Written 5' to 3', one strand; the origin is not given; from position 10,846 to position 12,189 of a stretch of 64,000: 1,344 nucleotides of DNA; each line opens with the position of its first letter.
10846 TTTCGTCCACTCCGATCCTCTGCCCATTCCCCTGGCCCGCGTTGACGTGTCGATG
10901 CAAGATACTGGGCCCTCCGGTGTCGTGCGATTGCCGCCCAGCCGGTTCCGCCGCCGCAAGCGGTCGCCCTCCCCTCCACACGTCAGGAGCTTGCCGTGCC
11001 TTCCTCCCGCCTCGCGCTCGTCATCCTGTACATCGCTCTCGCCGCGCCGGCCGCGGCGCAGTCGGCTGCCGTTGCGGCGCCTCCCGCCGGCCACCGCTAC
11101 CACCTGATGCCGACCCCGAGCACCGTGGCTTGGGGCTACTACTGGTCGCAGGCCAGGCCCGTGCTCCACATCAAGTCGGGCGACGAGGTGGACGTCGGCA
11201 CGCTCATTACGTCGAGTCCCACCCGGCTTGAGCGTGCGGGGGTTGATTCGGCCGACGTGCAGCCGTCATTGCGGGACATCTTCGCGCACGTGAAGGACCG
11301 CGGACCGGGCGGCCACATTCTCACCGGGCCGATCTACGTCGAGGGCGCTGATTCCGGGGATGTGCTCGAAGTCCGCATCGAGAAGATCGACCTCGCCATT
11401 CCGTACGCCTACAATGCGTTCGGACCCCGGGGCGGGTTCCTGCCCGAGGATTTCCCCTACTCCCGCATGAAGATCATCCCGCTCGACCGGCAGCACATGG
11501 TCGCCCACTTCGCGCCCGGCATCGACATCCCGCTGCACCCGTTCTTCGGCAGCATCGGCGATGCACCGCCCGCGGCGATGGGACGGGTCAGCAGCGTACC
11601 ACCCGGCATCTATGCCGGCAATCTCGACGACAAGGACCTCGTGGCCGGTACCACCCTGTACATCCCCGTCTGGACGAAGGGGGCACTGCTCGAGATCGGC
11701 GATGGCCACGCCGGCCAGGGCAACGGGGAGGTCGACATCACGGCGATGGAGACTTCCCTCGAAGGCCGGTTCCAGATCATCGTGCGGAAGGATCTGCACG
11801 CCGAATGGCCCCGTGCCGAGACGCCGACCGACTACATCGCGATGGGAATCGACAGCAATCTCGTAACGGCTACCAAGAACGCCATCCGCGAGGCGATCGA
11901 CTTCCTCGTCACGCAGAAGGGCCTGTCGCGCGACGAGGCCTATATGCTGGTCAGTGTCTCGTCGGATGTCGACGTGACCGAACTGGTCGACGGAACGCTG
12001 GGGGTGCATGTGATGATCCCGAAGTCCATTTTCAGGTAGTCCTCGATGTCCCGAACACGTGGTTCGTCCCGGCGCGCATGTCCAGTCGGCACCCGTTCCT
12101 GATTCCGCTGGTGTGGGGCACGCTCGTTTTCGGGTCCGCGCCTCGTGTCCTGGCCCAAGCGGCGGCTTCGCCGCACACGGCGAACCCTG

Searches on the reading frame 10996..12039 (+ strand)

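Call 3: search_protein_families(library=pfam, proteins=[window:10996-12039:+])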
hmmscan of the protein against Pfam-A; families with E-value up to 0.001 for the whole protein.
window:10996-12039:+ (347 aa): 1 family
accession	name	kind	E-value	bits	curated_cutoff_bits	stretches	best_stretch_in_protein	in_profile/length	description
PF03069.20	FmdA_AmdA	-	5.1e-30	105.1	27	2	199-346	202-371/373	Acetamidase/Formamidase family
